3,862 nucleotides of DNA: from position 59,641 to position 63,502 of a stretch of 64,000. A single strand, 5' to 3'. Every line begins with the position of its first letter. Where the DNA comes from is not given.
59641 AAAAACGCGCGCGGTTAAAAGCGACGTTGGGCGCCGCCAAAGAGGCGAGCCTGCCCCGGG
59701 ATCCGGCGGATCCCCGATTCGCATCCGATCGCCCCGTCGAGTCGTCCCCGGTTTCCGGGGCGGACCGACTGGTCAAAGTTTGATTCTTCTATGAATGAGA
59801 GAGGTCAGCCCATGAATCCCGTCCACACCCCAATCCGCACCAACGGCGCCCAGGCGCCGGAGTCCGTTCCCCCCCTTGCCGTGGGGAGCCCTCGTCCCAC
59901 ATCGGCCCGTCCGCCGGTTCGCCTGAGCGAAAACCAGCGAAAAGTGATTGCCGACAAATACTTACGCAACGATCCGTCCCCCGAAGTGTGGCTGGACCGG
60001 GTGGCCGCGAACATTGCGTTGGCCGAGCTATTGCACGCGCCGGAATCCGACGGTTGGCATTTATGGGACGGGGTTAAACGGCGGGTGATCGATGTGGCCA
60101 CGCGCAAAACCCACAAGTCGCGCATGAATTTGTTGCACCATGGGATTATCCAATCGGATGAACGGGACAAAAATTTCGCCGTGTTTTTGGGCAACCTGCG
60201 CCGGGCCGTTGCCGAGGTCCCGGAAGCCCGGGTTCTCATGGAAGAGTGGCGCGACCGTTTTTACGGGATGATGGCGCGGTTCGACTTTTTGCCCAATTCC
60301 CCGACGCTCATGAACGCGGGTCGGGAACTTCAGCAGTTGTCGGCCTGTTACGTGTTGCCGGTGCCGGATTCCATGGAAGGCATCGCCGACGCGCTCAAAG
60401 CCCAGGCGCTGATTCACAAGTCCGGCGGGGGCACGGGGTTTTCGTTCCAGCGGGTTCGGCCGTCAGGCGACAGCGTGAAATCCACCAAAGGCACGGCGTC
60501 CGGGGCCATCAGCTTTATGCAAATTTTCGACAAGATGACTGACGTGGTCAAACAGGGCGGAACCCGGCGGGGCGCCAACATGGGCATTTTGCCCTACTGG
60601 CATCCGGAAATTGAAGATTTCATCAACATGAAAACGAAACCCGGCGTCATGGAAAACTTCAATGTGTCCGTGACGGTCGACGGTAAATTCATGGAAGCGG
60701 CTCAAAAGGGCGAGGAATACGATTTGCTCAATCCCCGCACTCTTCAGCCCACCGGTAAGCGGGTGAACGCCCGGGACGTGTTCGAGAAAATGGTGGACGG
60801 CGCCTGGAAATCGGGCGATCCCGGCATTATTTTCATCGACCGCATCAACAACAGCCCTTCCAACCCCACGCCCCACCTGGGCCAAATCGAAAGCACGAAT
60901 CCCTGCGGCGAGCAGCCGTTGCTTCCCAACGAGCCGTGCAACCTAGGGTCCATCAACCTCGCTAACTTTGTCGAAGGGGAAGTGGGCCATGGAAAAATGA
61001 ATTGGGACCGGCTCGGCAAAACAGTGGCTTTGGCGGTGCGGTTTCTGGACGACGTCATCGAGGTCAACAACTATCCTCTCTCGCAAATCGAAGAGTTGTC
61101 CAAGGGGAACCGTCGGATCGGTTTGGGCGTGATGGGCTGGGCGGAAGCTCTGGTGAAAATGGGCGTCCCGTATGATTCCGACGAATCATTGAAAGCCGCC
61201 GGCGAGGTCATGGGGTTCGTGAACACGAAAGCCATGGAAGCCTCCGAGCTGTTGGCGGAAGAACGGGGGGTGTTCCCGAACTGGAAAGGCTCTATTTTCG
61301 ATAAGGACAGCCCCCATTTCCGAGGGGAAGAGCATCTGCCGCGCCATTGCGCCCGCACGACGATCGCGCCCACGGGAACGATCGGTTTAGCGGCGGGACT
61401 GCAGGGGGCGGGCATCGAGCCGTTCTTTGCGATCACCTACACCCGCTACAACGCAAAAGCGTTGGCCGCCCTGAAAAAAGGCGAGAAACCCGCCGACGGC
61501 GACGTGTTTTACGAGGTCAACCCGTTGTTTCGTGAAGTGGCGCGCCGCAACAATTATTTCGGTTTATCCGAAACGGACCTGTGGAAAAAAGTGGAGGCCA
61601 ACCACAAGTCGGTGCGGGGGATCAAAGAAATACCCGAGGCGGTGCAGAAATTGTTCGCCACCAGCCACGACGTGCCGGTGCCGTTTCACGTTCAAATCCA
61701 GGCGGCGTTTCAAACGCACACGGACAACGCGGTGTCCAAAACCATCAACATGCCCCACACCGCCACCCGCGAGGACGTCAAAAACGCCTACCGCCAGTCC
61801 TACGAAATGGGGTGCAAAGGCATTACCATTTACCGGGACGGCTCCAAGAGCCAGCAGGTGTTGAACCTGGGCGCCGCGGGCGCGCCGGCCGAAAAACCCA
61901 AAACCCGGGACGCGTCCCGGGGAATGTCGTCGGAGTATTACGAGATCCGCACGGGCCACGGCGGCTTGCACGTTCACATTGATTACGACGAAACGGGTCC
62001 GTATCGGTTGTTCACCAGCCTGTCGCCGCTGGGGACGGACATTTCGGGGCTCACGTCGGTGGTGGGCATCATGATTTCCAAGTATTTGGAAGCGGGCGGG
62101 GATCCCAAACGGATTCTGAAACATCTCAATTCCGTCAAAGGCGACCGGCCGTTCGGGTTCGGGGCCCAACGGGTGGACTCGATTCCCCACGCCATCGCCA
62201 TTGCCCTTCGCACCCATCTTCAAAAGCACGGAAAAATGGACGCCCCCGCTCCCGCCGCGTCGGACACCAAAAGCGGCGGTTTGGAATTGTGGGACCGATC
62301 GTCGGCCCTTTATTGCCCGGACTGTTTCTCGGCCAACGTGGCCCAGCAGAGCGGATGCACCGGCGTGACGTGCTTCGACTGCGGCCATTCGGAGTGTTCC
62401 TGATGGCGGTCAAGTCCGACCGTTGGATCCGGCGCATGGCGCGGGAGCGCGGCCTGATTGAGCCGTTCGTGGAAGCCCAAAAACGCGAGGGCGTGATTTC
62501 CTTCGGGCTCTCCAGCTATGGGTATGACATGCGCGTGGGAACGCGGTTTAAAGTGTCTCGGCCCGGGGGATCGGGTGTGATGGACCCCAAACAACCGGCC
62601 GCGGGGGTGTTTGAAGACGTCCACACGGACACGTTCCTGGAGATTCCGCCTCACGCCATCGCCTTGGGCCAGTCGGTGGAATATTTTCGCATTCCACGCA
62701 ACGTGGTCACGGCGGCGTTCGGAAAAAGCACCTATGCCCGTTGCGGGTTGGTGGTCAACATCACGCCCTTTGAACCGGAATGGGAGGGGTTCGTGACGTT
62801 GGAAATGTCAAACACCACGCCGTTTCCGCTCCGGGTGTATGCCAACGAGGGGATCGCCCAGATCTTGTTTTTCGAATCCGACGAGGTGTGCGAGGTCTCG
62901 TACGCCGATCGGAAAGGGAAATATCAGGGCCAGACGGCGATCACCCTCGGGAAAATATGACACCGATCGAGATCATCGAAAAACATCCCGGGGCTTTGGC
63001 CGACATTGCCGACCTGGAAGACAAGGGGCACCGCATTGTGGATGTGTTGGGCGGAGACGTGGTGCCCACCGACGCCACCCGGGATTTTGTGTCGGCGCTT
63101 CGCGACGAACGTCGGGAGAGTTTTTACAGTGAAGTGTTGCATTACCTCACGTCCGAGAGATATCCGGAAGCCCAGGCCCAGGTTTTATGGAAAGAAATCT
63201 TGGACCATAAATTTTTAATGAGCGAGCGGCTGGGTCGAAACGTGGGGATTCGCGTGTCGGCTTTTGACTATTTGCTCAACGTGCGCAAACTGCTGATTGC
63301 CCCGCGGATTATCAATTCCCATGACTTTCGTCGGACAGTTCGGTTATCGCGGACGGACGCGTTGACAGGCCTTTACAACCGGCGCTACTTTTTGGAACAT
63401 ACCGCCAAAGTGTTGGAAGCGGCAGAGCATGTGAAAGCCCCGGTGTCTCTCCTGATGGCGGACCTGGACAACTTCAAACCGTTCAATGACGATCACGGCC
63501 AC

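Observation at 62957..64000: Diguanylate cyclase fused to a glycogen-binding (CBM48-like) module, immediately downstream of nrdR-nrdJ-dcd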

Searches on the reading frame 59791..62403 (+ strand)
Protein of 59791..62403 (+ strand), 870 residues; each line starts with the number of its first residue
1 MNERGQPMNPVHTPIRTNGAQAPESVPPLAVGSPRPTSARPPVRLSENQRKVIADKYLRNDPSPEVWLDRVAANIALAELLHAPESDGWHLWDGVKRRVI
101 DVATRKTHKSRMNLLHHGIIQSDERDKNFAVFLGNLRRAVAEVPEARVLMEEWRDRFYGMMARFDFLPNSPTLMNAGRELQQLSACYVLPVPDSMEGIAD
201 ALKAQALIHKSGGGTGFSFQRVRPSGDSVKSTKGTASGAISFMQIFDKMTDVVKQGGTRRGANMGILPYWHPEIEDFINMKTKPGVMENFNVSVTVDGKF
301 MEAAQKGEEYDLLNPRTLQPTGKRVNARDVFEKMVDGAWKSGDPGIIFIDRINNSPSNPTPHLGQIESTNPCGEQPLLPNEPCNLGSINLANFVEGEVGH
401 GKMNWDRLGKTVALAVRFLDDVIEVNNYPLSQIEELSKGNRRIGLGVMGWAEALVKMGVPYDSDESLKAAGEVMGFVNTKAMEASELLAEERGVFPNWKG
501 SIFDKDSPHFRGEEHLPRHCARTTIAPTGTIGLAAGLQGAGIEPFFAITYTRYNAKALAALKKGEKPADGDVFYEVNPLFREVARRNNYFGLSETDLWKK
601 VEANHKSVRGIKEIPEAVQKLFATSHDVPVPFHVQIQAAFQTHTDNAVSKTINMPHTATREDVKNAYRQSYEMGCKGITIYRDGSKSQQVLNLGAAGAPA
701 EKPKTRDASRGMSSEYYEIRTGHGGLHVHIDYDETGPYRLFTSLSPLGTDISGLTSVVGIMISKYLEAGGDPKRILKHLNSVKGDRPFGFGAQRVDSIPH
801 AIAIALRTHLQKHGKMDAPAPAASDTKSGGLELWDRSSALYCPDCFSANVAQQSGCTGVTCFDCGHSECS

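Call 38: search_protein_families(library=pfam, proteins=[window:59791-62403:+], max_evalue=0.00001)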
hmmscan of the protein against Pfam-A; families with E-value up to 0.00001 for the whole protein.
window:59791-62403:+ (870 aa): 3 families
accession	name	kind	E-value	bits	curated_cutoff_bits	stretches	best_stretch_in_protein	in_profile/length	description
PF02867.20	Ribonuc_red_lgC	-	2.1e-123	413.1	23.9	1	184-681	1-523/523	Ribonucleotide reductase, barrel domain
PF00317.26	Ribonuc_red_lgN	-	2.7e-13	50.2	28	1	45-180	3-76/77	Ribonucleotide reductase, all-alpha domain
PF12637.14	TSCPD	-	8e-07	29.7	22.8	1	718-810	6-88/88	TSCPD domain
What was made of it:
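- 59791..62403 (+): nrdJ, a class II ribonucleotide reductase. Ribonuc_red_lgC E = 2e-123, plus TSCPD (call 38).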

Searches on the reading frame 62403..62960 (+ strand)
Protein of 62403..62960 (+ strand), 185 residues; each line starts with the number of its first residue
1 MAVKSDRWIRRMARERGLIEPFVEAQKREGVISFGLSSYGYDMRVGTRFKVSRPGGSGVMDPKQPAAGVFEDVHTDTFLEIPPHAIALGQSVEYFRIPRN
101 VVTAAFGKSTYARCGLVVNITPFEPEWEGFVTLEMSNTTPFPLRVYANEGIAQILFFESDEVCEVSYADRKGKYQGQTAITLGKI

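Call 38: search_protein_families(library=pfam, proteins=[window:62403-62960:+], max_evalue=0.00001)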
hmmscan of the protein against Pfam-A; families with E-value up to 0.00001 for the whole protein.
window:62403-62960:+ (185 aa): 1 family
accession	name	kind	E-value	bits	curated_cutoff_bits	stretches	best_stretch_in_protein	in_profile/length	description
PF22769.1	DCD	-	2.5e-32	112.5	27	1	4-158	2-152/153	dCTP deaminase-like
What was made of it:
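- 62403..62960 (+): dcd (dCTP deaminase). It overlaps nrdJ by 1 nt and the cyclase gene by 4 nt. DCD E = 2.5e-32 (call 38).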

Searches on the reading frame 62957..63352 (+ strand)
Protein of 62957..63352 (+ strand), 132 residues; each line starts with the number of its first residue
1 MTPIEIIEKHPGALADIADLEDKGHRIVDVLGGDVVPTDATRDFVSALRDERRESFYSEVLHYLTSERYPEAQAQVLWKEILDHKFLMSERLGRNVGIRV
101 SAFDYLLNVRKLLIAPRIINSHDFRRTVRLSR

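Call 34: search_solved_structures(query=A2, max_evalue=10, show_alignments=2)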
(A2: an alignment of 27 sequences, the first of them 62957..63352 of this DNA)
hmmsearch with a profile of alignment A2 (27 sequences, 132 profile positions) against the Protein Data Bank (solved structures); distinct sequences matched with E-value up to 10: 0.

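Call 35: search_protein_families(library=pfam, alignment_id=A2, max_evalue=0.1)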
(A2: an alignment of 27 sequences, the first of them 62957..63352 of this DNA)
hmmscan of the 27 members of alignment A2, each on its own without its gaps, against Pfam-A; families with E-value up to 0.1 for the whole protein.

A. member 1, window:62957-63352:+ (132 aa): 3 families
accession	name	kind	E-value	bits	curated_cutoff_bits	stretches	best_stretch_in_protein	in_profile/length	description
PF13224.11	DUF4032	-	2.3e-05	24.8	23.8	1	54-108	107-161/163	Domain of unknown function (DUF4032)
PF09821.14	AAA_assoc_C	-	0.074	14.1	27.6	0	27-64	26-63/119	C-terminal AAA-associated domain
PF03849.19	Tfb2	-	0.083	12.2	34.5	1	53-108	133-189/358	Transcription factor Tfb2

B. families by the number of members that match (of 27 scanned): 13 families
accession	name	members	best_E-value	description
PF13224.11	DUF4032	26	3.5e-10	Domain of unknown function (DUF4032)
PF03849.19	Tfb2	2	0.081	Transcription factor Tfb2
PF15511.12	CENP-T_C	1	0.013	Centromere kinetochore component CENP-T histone fold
PF25120.1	DUF7814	1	0.015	Domain of unknown function (DUF7814)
PF22440.1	SirC_C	1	0.017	SirC C-terminal domain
PF24883.2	NPHP3_N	1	0.02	Nephrocystin 3, N-terminal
PF24376.1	DUF7532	1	0.025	Family of unknown function (DUF7532)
PF05361.17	PP1_inhibitor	1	0.036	PKC-activated protein phosphatase-1 inhibitor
PF11505.13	DUF3216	1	0.049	Protein of unknown function (DUF3216)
PF17238.8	NUP160_helical_2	1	0.057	NUP160, helical domain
PF13255.11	DUF4046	1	0.058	Protein of unknown function (DUF4046)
PF09821.14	AAA_assoc_C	1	0.074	C-terminal AAA-associated domain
PF13012.11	MitMem_reg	1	0.099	Maintenance of mitochondrial structure and function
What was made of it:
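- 62957..63352 (+): N-terminal all-helical domain (aa 1-132), related to the C-terminal third of DUF4032. Its last helix leads into the GGDEF domain. Scanned alone it scores 24.8 bits against DUF4032 (cut-off 23.8), matching profile positions 107-161 of 163, and 26 of 27 relatives match (call 35).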

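Call 42: predict_structure(alignment_id=A2)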
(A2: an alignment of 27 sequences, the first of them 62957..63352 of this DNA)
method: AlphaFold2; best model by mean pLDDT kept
length: 132 residues; sequences in the alignment: 27
mean_pLDDT: 79.3   pTM: 0.68
mean pLDDT of the five models: 79.3, 78.0, 77.4, 77.0, 73.5
residues with pLDDT >= 90: 44; 70-90: 55; 50-70: 21; < 50: 12
segments of 3 or more residues with pLDDT < 50: 1-5, 8-14
pLDDT, mean of each block of 10 residues (from residue 1): 45 62 83 88 86 90 86 94 95 92 87 62 67 50
secondary structure, 60 per line:
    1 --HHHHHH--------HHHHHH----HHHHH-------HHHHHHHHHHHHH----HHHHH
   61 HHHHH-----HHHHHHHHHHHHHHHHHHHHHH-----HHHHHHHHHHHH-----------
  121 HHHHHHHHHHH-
elements in order: H3-8 H17-22 H27-31 H39-51 H56-65 H71-92 H98-109 H121-131

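Call 58: find_homologous_proteins(query=A2, max_evalue=0.001)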
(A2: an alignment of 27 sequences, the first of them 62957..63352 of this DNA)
Query A2 (27 sequences) (132 aa, profile of the alignment): 13 proteins with E <= 0.001 among 3872 candidates.
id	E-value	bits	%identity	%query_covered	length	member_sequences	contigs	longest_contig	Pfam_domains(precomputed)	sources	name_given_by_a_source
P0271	2.1e-36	143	46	58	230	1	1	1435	PF00990.27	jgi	jgi:GGDEF domain-containing protein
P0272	2.4e-27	113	36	84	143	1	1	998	-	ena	-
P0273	4.5e-25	106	34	80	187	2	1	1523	PF00990.27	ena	-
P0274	4.7e-20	90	48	61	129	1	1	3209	-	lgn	-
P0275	2.7e-15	74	41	53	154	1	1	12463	PF13224.12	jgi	jgi:hypothetical protein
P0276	3.0e-14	71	39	78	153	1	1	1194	PF13224.12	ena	-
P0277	6.1e-13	67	35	70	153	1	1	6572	PF13224.12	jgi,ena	-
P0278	1.3e-12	66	38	63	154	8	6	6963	PF13224.12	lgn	-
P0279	1.9e-12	65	36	69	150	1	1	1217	PF13224.12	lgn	-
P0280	9.4e-12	63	74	58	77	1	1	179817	-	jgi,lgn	jgi:hypothetical protein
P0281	4.2e-9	54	46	43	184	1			-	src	-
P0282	8.4e-9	53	43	42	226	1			PF00990.27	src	-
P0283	6.2e-6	44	97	28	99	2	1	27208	PF00990.27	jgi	jgi:GGDEF domain-containing protein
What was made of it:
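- Tried and rejected: N-domain profile against the 5.8-billion-protein database (call 58).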
